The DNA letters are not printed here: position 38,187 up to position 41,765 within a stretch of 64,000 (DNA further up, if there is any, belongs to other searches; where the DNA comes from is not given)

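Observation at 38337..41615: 1092-aa secreted protein combining purple-acid-phosphatase, dockerin-like, Ig-like and beta-helix modules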

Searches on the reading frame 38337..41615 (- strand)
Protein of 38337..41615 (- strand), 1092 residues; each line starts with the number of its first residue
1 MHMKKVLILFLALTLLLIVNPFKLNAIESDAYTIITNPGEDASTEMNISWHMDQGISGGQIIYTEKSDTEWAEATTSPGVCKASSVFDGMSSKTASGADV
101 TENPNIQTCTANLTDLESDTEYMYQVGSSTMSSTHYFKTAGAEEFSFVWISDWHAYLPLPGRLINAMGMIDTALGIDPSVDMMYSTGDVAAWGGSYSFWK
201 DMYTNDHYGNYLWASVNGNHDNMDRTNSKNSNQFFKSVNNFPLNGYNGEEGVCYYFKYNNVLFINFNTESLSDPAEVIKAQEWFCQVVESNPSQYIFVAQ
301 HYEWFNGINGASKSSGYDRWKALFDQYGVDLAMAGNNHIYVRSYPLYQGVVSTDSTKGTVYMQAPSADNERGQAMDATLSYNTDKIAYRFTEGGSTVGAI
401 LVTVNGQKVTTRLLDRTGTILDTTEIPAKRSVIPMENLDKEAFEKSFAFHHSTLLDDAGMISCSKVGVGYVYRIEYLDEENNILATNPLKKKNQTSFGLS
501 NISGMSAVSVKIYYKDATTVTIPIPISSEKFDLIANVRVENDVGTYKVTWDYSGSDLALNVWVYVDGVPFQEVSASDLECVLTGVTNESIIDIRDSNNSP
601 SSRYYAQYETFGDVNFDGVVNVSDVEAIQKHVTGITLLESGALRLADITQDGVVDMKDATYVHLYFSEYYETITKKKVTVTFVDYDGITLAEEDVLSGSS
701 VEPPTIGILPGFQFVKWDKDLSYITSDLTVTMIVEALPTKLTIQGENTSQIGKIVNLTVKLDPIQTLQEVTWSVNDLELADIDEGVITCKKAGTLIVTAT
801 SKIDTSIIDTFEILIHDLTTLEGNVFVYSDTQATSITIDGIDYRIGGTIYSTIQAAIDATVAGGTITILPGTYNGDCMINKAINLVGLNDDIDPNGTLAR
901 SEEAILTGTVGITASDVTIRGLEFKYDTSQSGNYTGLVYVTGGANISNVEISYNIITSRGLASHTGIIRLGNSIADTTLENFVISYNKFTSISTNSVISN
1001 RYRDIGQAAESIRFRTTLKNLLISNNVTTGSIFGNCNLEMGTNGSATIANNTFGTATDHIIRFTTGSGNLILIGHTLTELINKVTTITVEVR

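Call 3: search_protein_families(library=pfam, proteins=[window:38337-41615:-], max_evalue=1)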
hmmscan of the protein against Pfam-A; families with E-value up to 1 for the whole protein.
window:38337-41615:- (1092 aa): 8 families
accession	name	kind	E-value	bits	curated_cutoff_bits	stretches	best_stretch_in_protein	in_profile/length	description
PF16656.11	Pur_ac_phosph_N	-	1.3e-11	45.3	30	1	35-139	5-93/93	Purple acid Phosphatase, N-terminal domain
PF00149.33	Metallophos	-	1.8e-11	45.3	21.5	1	146-339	2-190/191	Calcineurin-like phosphoesterase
PF00404.24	Dockerin_1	-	1.1e-09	38.8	22.9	1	612-665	2-55/57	Dockerin type I domain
PF08428.16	Rib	-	0.021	15.9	27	0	503-526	49-72/76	Rib domain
PF06458.18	MucBP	-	0.061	14.5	23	1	677-731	1-59/63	MucBP domain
PF12594.13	DUF3764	-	0.11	13.1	24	1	314-368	11-60/89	Protein of unknown function (DUF3764)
PF19298.5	KshA_C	-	0.12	12.9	23.3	0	651-714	46-109/207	3-Ketosteroid 9alpha-hydroxylase C-terminal domain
PF13514.12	AAA_27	-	0.15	12.1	22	1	387-459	60-135/206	AAA domain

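Call 4: search_protein_families(library=ncbifam, proteins=[window:38337-41615:-], max_evalue=1)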
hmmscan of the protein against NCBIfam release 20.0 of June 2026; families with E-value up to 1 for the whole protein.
window:38337-41615:- (1092 aa): 1 family
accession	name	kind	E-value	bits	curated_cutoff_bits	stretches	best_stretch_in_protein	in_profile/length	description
TIGR04247.1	NosD_copper_fam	subfamily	1.4e-05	23.9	300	1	853-956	1-98/377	nitrous oxide reductase family maturation protein NosD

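Call 5: find_homologous_proteins(query=window:38337-41615:-)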
Query window:38337-41615:- (1092 aa): 148 proteins with E <= 0.001 among 8000 candidates; the best 120 are listed.
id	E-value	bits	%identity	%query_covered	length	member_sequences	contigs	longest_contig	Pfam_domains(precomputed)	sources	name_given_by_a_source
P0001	0.0e+0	2413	99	100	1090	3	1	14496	PF00404.25,PF00149.34,PF16656.12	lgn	-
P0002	0.0e+0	2182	88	100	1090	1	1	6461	PF00404.25,PF00149.34,PF16656.12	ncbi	-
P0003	0.0e+0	1891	76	100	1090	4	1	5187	PF00404.25,PF00149.34,PF02368.25,PF16656.12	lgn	-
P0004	0.0e+0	1187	52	99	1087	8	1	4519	PF00404.25,PF00149.34,PF16656.12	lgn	-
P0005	0.0e+0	1069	58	74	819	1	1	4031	PF00404.25,PF00149.34,PF02368.25,PF16656.12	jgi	jgi:hypothetical protein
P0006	5.4e-285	966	43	98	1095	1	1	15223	PF00404.25,PF00149.34,PF16656.12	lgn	-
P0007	1.0e-259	883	54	67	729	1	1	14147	PF00404.25,PF00149.34,PF16656.12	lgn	-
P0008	1.6e-254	866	54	65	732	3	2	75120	PF00404.25,PF00149.34,PF16656.12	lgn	-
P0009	1.1e-191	657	44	67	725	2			PF00404.25,PF00149.34,PF16656.12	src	-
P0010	8.7e-178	611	39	67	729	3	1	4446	PF00404.25,PF00149.34,PF16656.12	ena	-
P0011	3.5e-177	609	43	67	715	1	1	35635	PF00404.25,PF00149.34,PF16656.12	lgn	-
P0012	1.0e-176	608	44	67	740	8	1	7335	PF00149.34,PF16656.12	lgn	-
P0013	2.6e-176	607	44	67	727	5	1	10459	PF00404.25,PF00149.34,PF16656.12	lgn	-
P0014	5.0e-176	606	43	67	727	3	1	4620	PF00149.34,PF16656.12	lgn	-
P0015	1.1e-175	605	44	64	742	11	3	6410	PF00404.25,PF00149.34,PF16656.12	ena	-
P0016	4.5e-175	602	43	65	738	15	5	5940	PF00149.34,PF16656.12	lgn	-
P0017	3.4e-174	600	43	66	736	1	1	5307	PF00149.34,PF16656.12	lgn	-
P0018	7.8e-174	598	42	67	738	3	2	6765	PF00404.25,PF00149.34,PF16656.12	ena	-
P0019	1.2e-173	598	45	67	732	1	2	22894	PF00404.25,PF00149.34,PF16656.12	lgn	-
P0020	4.5e-173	596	42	67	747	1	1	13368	PF00149.34,PF16656.12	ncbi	-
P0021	9.9e-173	595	40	67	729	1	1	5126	PF00404.25,PF00149.34,PF16656.12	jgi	jgi:hypothetical protein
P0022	4.4e-172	593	41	67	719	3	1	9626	PF00404.25,PF00149.34,PF16656.12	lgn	-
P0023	8.9e-172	592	42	67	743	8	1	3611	PF00149.34,PF16656.12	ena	-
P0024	2.4e-171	590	43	67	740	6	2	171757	PF00149.34,PF16656.12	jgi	-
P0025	1.4e-169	584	43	67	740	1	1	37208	PF00149.34,PF16656.12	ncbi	-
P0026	1.6e-168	581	41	67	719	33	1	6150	PF00404.25,PF00149.34,PF16656.12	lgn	-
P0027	1.8e-168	581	42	67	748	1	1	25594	PF00149.34,PF16656.12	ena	-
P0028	2.8e-168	580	43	65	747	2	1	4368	PF00149.34,PF16656.12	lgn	-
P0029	4.1e-168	579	42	67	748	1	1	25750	PF00149.34,PF16656.12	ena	-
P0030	2.2e-167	577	43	64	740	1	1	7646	PF00149.34,PF16656.12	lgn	-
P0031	2.5e-167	577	42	67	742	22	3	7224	PF00404.25,PF00149.34,PF16656.12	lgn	-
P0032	1.1e-166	575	39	67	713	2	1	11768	PF00149.34,PF16656.12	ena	-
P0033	3.4e-166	573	38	67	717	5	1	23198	PF00404.25,PF00149.34,PF16656.12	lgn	-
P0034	5.3e-166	572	41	67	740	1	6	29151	PF00149.34,PF16656.12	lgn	-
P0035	3.3e-164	567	41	67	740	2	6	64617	PF00149.34,PF16656.12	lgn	-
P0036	6.1e-163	562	42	67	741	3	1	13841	PF00149.34,PF16656.12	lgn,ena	-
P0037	4.1e-162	560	42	67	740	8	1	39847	PF00149.34,PF16656.12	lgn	-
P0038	1.7e-156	541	38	67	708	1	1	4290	PF00149.34,PF16656.12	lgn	-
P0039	1.1e-154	535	45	54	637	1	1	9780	PF00149.34,PF16656.12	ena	-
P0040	4.4e-150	520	46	52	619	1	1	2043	PF00149.34,PF16656.12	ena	-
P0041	4.3e-145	503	37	68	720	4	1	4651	PF00404.25,PF00149.34,PF16656.12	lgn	-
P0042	4.0e-142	493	37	73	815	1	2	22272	PF00149.34,PF16656.12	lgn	-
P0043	4.5e-142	493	37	73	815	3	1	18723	PF00404.25,PF00149.34,PF16656.12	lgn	-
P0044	2.3e-138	481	38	64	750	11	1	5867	PF00404.25,PF00149.34,PF16656.12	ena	-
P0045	2.3e-137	478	51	39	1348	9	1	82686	PF09479.17,PF13205.13,PF18962.8,PF00149.34,PF16656.12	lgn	-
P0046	7.4e-137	476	54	37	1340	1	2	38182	PF09479.17,PF13205.13,PF18962.8,PF00149.34,PF16656.12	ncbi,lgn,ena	-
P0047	1.7e-135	471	50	40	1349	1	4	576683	PF09479.17,PF13205.13,PF18962.8,PF00149.34,PF16656.12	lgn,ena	-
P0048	2.5e-134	468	50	39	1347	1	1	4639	PF09479.17,PF13205.13,PF18962.8,PF00149.34,PF16656.12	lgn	-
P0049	8.9e-134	466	36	67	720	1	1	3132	PF00404.25,PF00149.34,PF16656.12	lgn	-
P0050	2.4e-133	464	50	39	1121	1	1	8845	PF13205.13,PF00149.34,PF16656.12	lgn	-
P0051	2.9e-133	464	35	67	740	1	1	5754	PF00404.25,PF00149.34,PF16656.12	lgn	-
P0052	7.3e-133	463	37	60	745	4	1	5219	PF00404.25,PF00149.34,PF16656.12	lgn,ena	-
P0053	2.8e-131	457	49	41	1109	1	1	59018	PF00149.34,PF16656.12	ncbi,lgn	-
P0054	4.2e-128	447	49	40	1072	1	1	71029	PF13205.13,PF00149.34,PF16656.12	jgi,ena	-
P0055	1.6e-126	442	36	64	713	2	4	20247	PF00149.34,PF16656.12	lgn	-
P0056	1.9e-126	442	35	67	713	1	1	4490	PF00404.25,PF00149.34,PF16656.12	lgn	-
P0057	4.1e-126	440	37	58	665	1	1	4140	PF00149.34,PF16656.12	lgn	-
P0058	3.9e-125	437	35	67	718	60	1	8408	PF00404.25,PF00149.34,PF16656.12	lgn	-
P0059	9.7e-125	436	36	66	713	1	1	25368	PF00404.25,PF16656.12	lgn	-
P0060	4.2e-121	424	52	37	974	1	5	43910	PF07679.23,PF13895.13,PF13927.13,PF00047.32,PF00149.34,PF06832.19,PF16656.12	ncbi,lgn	-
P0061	6.2e-121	423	47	39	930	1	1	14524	PF13205.13,PF18962.8,PF16656.12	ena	-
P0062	1.7e-120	422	48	40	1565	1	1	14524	PF13205.13,PF00149.34,PF16656.12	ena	-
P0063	2.5e-120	421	47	39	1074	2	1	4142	PF13205.13,PF16656.12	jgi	-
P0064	4.1e-120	421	46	40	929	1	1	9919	PF13205.13,PF18962.8,PF00149.34,PF16656.12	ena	-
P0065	2.1e-117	412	52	35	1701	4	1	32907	PF07679.23,PF13895.13,PF07686.24,PF13927.13,PF11465.15,PF00047.32,PF00149.34,PF28321.1,PF06832.19,PF22854.3,PF16656.12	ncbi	-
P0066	1.1e-116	409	53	35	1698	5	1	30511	PF07679.23,PF13895.13,PF07686.24,PF13927.13,PF22971.3,PF00047.32,PF00149.34,PF28321.1,PF06832.19,PF22854.3,PF16656.12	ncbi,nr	ncbi:MAG TPA: immunoglobulin domain-containing protein [Verrucomicrobiota bacterium]|nr:immunoglobul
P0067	3.9e-116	407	52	36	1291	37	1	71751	PF07679.23,PF13895.13,PF13927.13,PF00047.32,PF00149.34,PF16656.12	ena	-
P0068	1.6e-115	405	47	41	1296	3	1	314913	PF07679.23,PF13895.13,PF13927.13,PF00047.32,PF00149.34,PF16656.12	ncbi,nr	ncbi:MAG TPA: immunoglobulin domain-containing protein [Candidatus Paceibacterota bacterium]|nr:immu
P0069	7.9e-112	393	48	37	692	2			PF00149.34,PF16656.12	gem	-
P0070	1.1e-111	393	43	40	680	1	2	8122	PF00149.34,PF16656.12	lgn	-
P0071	5.6e-111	390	45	39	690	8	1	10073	PF00149.34,PF16656.12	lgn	-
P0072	8.2e-111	390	45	39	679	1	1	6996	PF00149.34,PF16656.12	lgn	-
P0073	2.8e-110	388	46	37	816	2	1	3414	PF00149.34,PF16656.12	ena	-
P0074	7.9e-110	386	45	39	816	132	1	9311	PF00149.34,PF16656.12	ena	-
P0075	2.9e-109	385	45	39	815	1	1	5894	PF00149.34,PF16656.12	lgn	-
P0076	5.9e-109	384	45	39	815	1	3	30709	PF00149.34,PF16656.12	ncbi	-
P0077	8.3e-109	383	46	38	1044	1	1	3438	PF00149.34,PF16656.12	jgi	-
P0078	8.9e-109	383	44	39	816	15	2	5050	PF00149.34,PF16656.12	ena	-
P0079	1.3e-108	382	44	39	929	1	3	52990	PF13205.13,PF00149.34,PF16656.12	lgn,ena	-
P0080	1.6e-108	382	45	38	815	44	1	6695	PF00149.34,PF16656.12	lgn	-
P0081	2.0e-108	382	45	38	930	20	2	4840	PF13205.13,PF00149.34,PF16656.12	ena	-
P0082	6.4e-108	380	44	39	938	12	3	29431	PF13205.13,PF18962.8,PF00149.34,PF16656.12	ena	-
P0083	8.4e-107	376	44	37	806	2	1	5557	PF00149.34,PF16656.12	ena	-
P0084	9.9e-107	376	44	40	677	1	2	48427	PF00149.34,PF16656.12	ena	-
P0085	2.0e-106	375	44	37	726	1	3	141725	PF00085.27,PF08534.17,PF00149.34,PF14289.12,PF13905.13,PF13098.14,PF00578.28,PF16656.12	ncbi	-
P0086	2.0e-106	375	44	37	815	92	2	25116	PF00149.34,PF16656.12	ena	-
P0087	3.7e-106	374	43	40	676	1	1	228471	PF00149.34,PF16656.12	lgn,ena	-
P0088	3.8e-106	374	45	37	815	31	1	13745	PF00149.34,PF16656.12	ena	-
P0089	5.3e-106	374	44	39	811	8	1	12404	PF00149.34,PF16656.12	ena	-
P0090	5.5e-106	374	44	39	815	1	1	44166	PF00149.34,PF16656.12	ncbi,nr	ncbi:MAG: metallophosphoesterase [Bacteroidales bacterium]|nr:metallophosphoesterase [Bacteroidales 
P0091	5.5e-106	374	44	39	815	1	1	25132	PF00149.34,PF16656.12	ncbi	-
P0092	6.1e-106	374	45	39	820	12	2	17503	PF00149.34,PF16656.12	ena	-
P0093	7.7e-106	373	45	38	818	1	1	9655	PF00149.34,PF16656.12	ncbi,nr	ncbi:MAG: metallophosphoesterase [Bacteroidales bacterium]|nr:metallophosphoesterase [Bacteroidales 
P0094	1.5e-105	372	43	39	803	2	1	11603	PF00149.34,PF16656.12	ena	-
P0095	1.5e-105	372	45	36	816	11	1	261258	PF00149.34,PF16656.12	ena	-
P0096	6.9e-105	370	44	39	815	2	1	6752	PF00149.34,PF16656.12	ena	-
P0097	7.9e-105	370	44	38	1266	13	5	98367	PF02638.22,PF00149.34,PF16656.12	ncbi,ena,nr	ncbi:MAG: metallophosphoesterase [Bacteroidales bacterium]|nr:metallophosphoesterase [Bacteroidales 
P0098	1.6e-104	369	44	39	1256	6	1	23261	PF02638.22,PF00149.34,PF16656.12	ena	-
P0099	3.7e-104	368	43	39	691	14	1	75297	PF00149.34,PF16656.12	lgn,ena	-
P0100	4.6e-104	367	44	36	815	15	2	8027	PF00149.34,PF16656.12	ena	-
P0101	5.0e-104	367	45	36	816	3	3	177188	PF00149.34,PF16656.12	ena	-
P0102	5.4e-104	367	43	38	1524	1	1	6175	PF09479.17,PF13205.13,PF18962.8,PF00149.34,PF16656.12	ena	-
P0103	7.9e-104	367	44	39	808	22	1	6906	PF00149.34,PF16656.12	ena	-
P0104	8.5e-104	367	44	36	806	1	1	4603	PF00149.34,PF16656.12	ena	-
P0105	9.9e-104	366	45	36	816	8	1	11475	PF00149.34,PF16656.12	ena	-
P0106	1.3e-103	366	43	39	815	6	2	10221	PF00149.34,PF16656.12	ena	-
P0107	2.7e-103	365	43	37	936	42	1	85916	PF13205.13,PF18962.8,PF00149.34,PF16656.12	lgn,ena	-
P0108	1.0e-102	363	43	39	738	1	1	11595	PF00149.34,PF16656.12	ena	-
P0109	1.7e-102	362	44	36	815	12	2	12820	PF00149.34,PF16656.12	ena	-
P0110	2.5e-102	362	43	37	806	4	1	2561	PF00149.34,PF16656.12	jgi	jgi:hypothetical protein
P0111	4.3e-102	361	44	38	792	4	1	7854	PF00149.34,PF16656.12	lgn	-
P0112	9.6e-102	360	44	36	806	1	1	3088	PF00149.34,PF16656.12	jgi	-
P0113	1.0e-101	360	45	36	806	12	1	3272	PF00149.34,PF16656.12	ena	-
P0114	1.4e-101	359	42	40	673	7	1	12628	PF00149.34,PF16656.12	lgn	-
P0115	3.7e-101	358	44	36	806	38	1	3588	PF00149.34,PF16656.12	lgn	-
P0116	4.8e-101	357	43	39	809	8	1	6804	PF00149.34,PF16656.12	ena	-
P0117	4.8e-101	357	45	36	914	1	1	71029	PF13205.13,PF18962.8,PF00149.34,PF16656.12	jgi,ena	-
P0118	6.6e-101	357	44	36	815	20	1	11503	PF00149.34,PF16656.12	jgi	-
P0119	7.2e-101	357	42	39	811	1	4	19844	PF00149.34,PF16656.12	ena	-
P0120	8.2e-101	357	45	36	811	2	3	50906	PF00149.34,PF16656.12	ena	-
